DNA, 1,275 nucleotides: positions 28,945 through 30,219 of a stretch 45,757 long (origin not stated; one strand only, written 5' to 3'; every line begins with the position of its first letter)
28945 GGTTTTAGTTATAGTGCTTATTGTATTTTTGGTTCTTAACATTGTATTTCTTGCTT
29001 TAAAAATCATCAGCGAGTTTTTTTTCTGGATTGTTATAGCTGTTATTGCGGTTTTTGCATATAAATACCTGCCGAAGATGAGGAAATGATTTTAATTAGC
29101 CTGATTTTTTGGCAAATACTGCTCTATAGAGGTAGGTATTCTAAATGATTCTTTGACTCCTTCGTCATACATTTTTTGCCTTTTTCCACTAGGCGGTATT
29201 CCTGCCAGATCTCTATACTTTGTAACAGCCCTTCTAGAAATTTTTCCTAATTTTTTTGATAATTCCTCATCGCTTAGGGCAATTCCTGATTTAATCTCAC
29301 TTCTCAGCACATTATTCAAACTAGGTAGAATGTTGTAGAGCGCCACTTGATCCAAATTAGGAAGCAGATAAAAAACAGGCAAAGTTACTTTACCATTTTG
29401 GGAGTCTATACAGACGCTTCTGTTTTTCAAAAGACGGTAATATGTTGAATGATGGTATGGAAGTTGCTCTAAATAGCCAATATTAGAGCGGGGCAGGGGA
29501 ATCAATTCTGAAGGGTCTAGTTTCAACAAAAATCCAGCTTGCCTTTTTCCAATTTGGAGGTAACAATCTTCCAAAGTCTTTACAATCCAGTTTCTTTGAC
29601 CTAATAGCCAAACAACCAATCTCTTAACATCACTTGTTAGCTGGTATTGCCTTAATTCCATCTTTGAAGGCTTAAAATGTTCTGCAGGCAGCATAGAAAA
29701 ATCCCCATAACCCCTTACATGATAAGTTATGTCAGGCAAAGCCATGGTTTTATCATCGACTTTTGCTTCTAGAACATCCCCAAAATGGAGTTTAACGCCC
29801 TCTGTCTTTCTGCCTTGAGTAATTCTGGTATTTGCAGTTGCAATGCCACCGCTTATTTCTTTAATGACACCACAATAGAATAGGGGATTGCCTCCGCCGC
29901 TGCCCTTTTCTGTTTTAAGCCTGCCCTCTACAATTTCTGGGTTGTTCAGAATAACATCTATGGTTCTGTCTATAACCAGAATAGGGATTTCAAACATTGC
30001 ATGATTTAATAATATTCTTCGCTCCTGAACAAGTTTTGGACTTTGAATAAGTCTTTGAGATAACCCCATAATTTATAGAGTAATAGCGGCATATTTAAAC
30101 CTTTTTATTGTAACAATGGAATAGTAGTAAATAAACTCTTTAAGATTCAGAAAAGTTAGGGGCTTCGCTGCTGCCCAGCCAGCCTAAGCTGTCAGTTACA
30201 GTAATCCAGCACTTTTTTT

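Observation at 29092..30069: Sigma-54 (RpoN) homologue without a core-binding domain in an archaeal gene neighbourhood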

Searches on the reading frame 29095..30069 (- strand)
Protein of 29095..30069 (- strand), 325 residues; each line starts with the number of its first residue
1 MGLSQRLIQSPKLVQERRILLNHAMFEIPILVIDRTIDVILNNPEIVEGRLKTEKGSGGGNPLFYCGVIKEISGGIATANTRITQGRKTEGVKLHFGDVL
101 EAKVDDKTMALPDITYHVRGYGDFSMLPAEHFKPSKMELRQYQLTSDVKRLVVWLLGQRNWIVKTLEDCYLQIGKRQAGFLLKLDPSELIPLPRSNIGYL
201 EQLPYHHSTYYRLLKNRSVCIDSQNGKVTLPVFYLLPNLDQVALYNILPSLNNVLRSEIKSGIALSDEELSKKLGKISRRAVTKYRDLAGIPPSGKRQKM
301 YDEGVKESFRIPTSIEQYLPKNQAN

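Call 3: search_protein_families(library=pfam, proteins=[window:29095-30069:-], max_evalue=10)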
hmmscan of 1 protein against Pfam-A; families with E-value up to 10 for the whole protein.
window:29095-30069:- (325 aa): 2 families
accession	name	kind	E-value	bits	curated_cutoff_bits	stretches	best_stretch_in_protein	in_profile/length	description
PF04552.19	Sigma54_DBD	-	1.3e-09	38.4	22.8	1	164-298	23-159/160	Sigma-54, DNA binding domain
PF02547.20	Queuosine_synth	-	0.18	11.3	25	1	94-152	167-224/322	Queuosine biosynthesis protein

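Call 4: search_protein_families(library=ncbifam, proteins=[window:29095-30069:-], max_evalue=10)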
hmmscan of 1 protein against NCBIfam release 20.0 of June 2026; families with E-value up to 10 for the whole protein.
window:29095-30069:- (325 aa): 8 families
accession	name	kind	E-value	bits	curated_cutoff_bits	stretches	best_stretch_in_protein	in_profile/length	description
TIGR02395.1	rpoN_sigma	equivalog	4.3e-10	39.2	277.35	1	164-297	297-433/434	RNA polymerase factor sigma-54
NF009118.0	PRK12469.1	subfamily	6.8e-05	21.9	396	1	153-300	332-481/483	RNA polymerase factor sigma-54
NF004602.0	PRK05932.2-4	equivalog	0.0017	17.3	506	1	202-302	310-413/416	RNA polymerase factor sigma-54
NF001140.0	PRK00147.1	equivalog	0.0067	15.4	324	1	94-150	184-239/346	tRNA preQ1(34) S-adenosylmethionine ribosyltransferase-isomerase QueA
NF004595.0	PRK05932.1-2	equivalog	0.013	14.4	513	1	265-300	444-483/484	RNA polymerase factor sigma-54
NF004596.0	PRK05932.1-3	subfamily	0.014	14.3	499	1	264-301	467-508/515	RNA polymerase factor sigma-54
TIGR00113.1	queA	equivalog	0.054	12.5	267.45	1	93-150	184-240/345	tRNA preQ1(34) S-adenosylmethionine ribosyltransferase-isomerase QueA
NF004597.0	PRK05932.1-4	equivalog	0.064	11.7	817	1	271-300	447-476/477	RNA polymerase factor sigma-54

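Call 5: search_solved_structures(query=window:29095-30069:-, max_evalue=10, show_alignments=3)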
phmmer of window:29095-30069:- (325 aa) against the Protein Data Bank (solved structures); distinct sequences matched with E-value up to 10: 8.
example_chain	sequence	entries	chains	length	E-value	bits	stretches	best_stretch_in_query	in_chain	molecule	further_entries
5ui5_I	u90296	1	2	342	0.0008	22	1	173-297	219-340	RNA polymerase sigma factor RpoN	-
2ahq_A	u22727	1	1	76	0.018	17.6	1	233-297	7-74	RNA polymerase sigma factor RpoN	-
2o8k_A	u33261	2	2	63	0.03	16.8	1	265-297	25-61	RNA polymerase sigma factor RpoN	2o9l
2mt3_A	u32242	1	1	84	0.081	15.4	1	265-301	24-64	RNA polymerase sigma-54 factor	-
5wlc_NA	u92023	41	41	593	0.42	13.1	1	257-302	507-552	Mpp10 | U3 small nucleolar RNA-associated protein MPP10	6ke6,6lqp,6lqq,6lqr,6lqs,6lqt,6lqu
5wyj_MC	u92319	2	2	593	0.63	12.5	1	257-302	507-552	Mpp10,U3 small nucleolar RNA-associated protein MPP10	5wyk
1f5a_A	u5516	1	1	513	1.3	11.4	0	240-273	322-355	POLY(A) POLYMERASE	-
1q78_A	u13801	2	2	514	1.3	11.4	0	240-273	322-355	Poly(A) polymerase alpha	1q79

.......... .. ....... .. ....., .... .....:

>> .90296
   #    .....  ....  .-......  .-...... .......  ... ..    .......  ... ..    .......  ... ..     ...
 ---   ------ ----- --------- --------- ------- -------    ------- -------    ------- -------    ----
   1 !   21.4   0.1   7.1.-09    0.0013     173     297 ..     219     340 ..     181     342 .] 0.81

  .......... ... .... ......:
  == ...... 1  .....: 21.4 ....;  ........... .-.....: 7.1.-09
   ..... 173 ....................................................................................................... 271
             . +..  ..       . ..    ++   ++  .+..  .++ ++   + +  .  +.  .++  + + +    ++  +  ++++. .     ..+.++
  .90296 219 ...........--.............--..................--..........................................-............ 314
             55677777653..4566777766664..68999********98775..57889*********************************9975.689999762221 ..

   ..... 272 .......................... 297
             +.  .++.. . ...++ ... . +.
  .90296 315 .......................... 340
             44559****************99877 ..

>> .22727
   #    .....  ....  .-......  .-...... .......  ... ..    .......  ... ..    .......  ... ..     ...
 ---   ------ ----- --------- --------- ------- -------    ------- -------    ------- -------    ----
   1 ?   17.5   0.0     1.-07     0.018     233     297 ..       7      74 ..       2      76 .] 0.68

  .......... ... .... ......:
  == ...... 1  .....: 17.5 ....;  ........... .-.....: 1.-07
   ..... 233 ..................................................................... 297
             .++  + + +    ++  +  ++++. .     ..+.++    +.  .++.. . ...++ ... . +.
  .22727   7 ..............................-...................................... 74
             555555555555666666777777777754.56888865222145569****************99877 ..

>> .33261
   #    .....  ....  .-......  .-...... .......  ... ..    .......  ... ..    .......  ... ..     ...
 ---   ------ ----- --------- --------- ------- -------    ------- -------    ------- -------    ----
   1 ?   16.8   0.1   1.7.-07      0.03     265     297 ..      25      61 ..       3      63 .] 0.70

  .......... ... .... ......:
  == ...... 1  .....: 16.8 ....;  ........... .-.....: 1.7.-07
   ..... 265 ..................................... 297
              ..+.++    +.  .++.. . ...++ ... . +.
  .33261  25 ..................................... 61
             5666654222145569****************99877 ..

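Call 9: find_homologous_proteins(query=window:29095-30069:-, max_evalue=0.001)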
Query window:29095-30069:- (325 aa): 4 proteins with E <= 0.001 among 1821 candidates.
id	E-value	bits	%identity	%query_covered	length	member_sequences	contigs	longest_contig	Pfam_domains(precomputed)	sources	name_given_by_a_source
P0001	4.0e-214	728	100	100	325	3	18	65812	PF04552.20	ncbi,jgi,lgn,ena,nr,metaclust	ncbi:hypothetical protein J4480_05165 [Candidatus Woesearchaeota archaeon]|nr:hypothetical protein [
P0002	2.8e-149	515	71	98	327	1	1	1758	PF04552.20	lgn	-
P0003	5.7e-89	317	48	99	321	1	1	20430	PF04552.20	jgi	jgi:hypothetical protein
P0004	2.7e-32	130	40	48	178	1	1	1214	-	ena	-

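Call 12: find_encoding_contigs(protein=P0001, flank=6000, max_places=8)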
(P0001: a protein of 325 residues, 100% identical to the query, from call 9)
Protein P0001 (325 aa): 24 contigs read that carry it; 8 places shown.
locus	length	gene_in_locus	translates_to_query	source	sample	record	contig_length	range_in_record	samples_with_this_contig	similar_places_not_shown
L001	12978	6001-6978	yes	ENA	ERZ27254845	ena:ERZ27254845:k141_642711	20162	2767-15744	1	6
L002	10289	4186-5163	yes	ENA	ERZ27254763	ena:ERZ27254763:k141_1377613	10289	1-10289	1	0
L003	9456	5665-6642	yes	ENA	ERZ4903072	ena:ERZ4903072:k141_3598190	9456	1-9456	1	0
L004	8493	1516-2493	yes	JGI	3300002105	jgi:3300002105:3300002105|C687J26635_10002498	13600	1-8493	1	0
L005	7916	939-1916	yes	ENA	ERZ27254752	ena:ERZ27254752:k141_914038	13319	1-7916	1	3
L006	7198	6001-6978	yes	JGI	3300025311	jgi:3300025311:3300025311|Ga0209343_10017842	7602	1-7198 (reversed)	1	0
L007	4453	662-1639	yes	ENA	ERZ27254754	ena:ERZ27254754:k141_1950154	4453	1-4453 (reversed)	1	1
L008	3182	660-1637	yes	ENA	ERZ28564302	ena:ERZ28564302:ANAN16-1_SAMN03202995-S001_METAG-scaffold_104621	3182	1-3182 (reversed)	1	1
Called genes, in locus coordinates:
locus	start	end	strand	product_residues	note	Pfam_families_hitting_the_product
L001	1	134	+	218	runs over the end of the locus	-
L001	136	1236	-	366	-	PF00742:Homoserine_dh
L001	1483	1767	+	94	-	-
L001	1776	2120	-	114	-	PF01981:PTH2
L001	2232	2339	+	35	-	-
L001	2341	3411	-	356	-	PF26233:NicX, PF02073:Peptidase_M29 (weak)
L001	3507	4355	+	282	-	PF02129:Peptidase_S15, PF02230:Abhydrolase_2 (faint), PF02273:Acyl_transf_2 (faint), PF00561:Abhydrolase_1, PF12146:Hydrolase_4, PF12697:Abhydrolase_6 (weak), PF00326:Peptidase_S9, PF01738:DLH (weak), +1 more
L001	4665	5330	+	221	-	PF00702:Hydrolase, PF12710:HAD (weak), PF13419:HAD_2, PF13242:Hydrolase_like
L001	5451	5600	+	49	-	PF18930:DUF5679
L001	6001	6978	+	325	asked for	PF04552:Sigma54_DBD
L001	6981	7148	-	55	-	-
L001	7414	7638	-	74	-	-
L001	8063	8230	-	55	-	PF01907:Ribosomal_L37e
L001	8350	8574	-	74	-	PF01423:LSM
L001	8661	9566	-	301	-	PF02646:RmuC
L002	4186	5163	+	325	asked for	PF04552:Sigma54_DBD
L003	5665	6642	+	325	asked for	PF04552:Sigma54_DBD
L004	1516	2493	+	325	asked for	PF04552:Sigma54_DBD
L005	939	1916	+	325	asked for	PF04552:Sigma54_DBD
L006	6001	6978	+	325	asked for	PF04552:Sigma54_DBD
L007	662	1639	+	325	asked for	PF04552:Sigma54_DBD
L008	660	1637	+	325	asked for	PF04552:Sigma54_DBD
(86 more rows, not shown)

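Call 13: find_encoding_contigs(protein=P0003, flank=10000, max_places=4)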
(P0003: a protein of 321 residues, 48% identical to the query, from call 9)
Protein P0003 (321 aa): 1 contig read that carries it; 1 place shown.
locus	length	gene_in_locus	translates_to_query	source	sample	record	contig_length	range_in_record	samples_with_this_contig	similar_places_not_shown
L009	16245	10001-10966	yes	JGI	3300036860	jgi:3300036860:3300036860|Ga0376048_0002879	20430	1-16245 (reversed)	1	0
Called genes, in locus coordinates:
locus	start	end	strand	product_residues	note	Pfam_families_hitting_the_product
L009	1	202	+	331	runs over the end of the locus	PF13379:NMT1_2, PF09084:NMT1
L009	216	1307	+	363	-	PF04909:Amidohydro_2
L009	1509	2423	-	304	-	PF09084:NMT1, PF13379:NMT1_2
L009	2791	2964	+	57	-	-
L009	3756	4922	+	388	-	-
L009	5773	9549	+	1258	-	PF01443:Viral_helicase1 (faint), PF13086:AAA_11, PF13245:AAA_19 (faint), PF13604:AAA_30 (faint), PF13086:AAA_11, PF13087:AAA_12, PF18741:MTES_1575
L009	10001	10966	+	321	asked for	PF04552:Sigma54_DBD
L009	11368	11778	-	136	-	PF13180:PDZ_2, PF17820:PDZ_6 (faint)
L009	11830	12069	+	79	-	-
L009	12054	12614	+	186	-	PF00255:GSHPx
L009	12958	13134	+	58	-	-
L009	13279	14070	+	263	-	PF00005:ABC_tran, PF13304:AAA_21 (faint)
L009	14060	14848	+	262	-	PF00528:BPD_transp_1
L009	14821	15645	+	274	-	PF00528:BPD_transp_1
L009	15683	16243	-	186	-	?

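Call 20: search_dna_similar(query=window:29095-30069:-, collection=phages, mode=protein, max_evalue=0.01)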
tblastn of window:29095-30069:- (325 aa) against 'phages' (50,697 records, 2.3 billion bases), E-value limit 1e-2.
Records with a match: 2; places in all: 2; records where one place covers at least 80% of the query: 0.
Best place of each record, by identity: <60% 2.
By first word of the organism name: Enterococcus 2.
By host as written in the record: - 1; Enterococcus faecalis 1.
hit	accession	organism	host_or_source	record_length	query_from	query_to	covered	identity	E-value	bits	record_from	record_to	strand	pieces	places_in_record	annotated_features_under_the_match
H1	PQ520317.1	Enterococcus phage IME_EF3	-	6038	146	299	47%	27.6%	7e-4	47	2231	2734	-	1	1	record has no annotation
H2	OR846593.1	Enterococcus phage Efs 1-1-1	Enterococcus faecalis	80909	146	299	47%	27.6%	7e-4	47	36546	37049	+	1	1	record has no annotation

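Call 27: predict_structure(alignment_id=A1)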
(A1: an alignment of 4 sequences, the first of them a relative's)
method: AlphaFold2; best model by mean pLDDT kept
length: 325 residues; sequences in the alignment: 4
mean_pLDDT: 50.5   pTM: 0.34
mean pLDDT of the five models: 50.5, 49.9, 46.2, 44.1, 40.7
residues with pLDDT >= 90: 13; 70-90: 70; 50-70: 66; < 50: 176
segments of 3 or more residues with pLDDT < 50: 1-29, 56-60, 75-135, 164-239, 323-325
pLDDT, mean of each block of 10 residues (from residue 1): 27 26 40 65 78 55 62 47 24 23 24 22 23 45 69 63 46 35 36 38 34 35 32 40 61 86 90 77 83 90 77 65 43
secondary structure, 60 per line:
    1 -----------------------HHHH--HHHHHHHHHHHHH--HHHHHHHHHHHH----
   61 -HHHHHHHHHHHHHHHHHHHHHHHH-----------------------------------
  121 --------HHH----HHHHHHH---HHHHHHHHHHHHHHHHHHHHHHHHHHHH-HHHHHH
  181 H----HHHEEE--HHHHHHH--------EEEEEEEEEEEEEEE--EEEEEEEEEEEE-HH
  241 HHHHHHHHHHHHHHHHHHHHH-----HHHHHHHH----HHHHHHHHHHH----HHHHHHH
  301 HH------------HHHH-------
elements in order: H24-27 H30-42 H45-56 H62-85 H136-142 H146-173 H175-181 E189-191 H194-200 E209-223 E226-237 H239-261 H267-274 H279-289 H294-302 H315-318

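Call 28: search_protein_representatives(alignment_id=A1)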
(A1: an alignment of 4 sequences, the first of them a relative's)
Query: 4 sequences, 321 profile positions. Proteins with E-value up to 0.001 (for the whole library): 264; up to 1e-10: 102; up to 1e-30: 31. The best 150 are listed.
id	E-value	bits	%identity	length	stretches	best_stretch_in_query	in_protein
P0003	2.1e-169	579.4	-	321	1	1-321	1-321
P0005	4.7e-107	374.5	-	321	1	1-319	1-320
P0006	1.3e-99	350.0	-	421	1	5-318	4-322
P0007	1.9e-89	316.6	-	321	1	4-319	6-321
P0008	1.5e-86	307.1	-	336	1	8-318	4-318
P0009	1.8e-85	303.5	-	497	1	11-311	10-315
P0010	4.5e-80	285.8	-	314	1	6-319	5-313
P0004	5.2e-76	272.5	-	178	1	1-174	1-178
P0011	7.8e-75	268.6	-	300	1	21-318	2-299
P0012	3.3e-68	246.8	-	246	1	94-319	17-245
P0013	5.1e-65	236.4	-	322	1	13-320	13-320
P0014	7.8e-63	229.2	-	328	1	1-320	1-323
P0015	5.2e-59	216.6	-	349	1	6-320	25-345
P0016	1.4e-56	208.6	-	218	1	126-319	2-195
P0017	8.9e-56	206.0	-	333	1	14-320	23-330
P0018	1.6e-54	201.9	-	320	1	6-317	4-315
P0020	8.7e-53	196.2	-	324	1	10-318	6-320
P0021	2.6e-51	191.3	-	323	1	9-314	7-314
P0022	2.7e-49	184.7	-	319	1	24-321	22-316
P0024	5.5e-40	154.1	-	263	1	186-318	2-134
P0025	2.7e-37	145.3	-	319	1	2-318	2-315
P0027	1.5e-36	142.8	-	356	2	137-318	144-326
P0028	2.6e-36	142.0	-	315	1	1-312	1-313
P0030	7.0e-36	140.6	-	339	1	22-318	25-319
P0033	4.8e-31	124.7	-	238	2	107-271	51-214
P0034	5.2e-30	121.3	-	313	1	8-302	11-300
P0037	3.5e-29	118.6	-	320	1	3-309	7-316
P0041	9.1e-27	110.7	-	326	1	10-310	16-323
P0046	2.9e-26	109.0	-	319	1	12-312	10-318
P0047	4.3e-26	108.4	-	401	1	109-316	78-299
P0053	4.2e-24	101.9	-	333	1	4-309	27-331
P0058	1.2e-22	97.1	-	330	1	12-304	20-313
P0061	4.5e-22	95.2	-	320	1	5-310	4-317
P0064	4.1e-21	92.1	-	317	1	15-302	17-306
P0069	1.0e-20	90.8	-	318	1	2-310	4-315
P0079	2.8e-18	82.8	-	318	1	15-310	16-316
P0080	3.7e-18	82.4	-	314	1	11-308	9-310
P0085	4.8e-17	78.7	-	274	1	144-314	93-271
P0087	1.8e-16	76.9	-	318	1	6-309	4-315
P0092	1.3e-14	70.7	-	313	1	3-309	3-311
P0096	2.0e-13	66.8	-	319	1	24-309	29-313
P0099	1.6e-12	63.8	-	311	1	11-295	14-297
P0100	6.6e-12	61.8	-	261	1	111-311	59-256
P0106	6.6e-09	52.0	-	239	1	249-313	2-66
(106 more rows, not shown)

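Call 38: find_homologous_proteins(query=A2, max_evalue=1e-8)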
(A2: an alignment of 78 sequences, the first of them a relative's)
Query A2 (78 sequences) (325 aa, profile of the alignment): 15 proteins with E <= 1e-8 among 7159 candidates.
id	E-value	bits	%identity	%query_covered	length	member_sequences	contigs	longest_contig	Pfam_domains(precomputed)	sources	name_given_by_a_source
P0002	1.6e-85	306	71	98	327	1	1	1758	PF04552.20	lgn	-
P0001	3.9e-85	304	100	100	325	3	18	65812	PF04552.20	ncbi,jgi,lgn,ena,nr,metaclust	ncbi:hypothetical protein J4480_05165 [Candidatus Woesearchaeota archaeon]|nr:hypothetical protein [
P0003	5.5e-80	287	48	99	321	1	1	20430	PF04552.20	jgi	jgi:hypothetical protein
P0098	7.8e-72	261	23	85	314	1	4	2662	PF04552.20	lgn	-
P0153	2.3e-70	256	27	52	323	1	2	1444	PF04552.20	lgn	-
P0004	1.2e-22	99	40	48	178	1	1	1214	-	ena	-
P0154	5.7e-17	80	26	45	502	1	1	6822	PF04963.20,PF00309.26,PF04552.20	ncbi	-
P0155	6.2e-15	74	31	46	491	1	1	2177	PF04963.20,PF00309.26,PF04552.20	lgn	-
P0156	8.7e-14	70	27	44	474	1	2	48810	PF04963.20,PF00309.26,PF04552.20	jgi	jgi:RNA polymerase sigma-54 factor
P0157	1.3e-13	69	29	47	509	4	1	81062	PF04963.20,PF00309.26,PF04552.20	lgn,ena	-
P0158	4.2e-13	68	36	17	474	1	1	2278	PF04963.20,PF00309.26,PF04552.20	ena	-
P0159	6.6e-13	67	34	10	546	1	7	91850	PF04963.20,PF00309.26,PF04552.20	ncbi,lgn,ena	-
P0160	3.5e-11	61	63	7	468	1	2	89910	PF04963.20,PF00309.26,PF04552.20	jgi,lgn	-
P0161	8.9e-11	60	32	44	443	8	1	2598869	PF04963.20,PF00309.26,PF04552.20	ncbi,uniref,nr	ncbi:RNA polymerase factor sigma-54 [Caloramator sp. Dgby_cultured_2]|uniref:RNA polymerase factor s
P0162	2.1e-10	59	33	11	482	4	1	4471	PF04963.20,PF00309.26,PF04552.20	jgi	-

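Call 39: list_cluster_members(proteins=[P0005, P0007, P0008, P0010, P0013, P0014, P0018, P0020, P0025, P0037])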
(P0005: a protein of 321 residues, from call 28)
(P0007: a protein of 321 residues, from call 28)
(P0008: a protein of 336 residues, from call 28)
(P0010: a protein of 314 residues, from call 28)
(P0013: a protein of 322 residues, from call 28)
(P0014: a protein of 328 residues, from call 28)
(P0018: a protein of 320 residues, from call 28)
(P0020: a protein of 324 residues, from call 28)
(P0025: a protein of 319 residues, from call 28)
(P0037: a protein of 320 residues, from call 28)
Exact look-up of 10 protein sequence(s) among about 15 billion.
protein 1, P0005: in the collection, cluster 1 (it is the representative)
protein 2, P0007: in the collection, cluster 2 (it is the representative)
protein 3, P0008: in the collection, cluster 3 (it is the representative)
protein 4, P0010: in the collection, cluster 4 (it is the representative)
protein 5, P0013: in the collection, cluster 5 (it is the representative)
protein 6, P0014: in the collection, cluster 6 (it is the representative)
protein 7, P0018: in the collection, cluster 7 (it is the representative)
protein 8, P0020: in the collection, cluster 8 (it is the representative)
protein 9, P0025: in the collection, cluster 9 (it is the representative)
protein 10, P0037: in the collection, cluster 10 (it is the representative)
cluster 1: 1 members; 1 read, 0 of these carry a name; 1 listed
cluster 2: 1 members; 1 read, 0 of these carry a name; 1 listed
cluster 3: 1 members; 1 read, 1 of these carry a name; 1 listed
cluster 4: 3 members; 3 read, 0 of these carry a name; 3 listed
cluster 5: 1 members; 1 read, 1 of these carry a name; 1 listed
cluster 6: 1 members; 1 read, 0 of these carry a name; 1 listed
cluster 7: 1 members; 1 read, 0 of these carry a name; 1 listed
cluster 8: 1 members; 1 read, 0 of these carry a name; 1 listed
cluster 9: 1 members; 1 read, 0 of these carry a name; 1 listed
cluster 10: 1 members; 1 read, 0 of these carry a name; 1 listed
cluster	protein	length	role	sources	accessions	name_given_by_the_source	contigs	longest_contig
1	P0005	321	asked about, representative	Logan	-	-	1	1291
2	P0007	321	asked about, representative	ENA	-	-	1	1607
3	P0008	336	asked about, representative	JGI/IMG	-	hypothetical protein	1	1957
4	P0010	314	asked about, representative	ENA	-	-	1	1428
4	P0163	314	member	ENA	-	-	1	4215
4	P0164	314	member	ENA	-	-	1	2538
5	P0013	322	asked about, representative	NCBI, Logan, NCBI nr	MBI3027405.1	hypothetical protein HYY70_04780 [Candidatus Woesearchaeota archaeon] | hypothetical protein [Candidatus Woesearchaeota archaeon]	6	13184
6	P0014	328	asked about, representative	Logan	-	-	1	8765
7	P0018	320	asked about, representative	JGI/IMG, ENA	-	-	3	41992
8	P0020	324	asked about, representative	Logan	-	-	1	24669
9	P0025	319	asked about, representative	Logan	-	-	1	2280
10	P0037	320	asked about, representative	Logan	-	-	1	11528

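Call 43: find_related_loci(query=A1, collection=genome_contigs, flank=6000)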
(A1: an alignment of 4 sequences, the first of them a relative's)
Query A1 (325 aa) in genome_contigs; peptide patterns used: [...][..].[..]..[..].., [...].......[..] (x = any residue, [..] = any of these).
19 stretches matched a pattern, but none encodes a relative of the query by tblastn (E <= 1e-3).
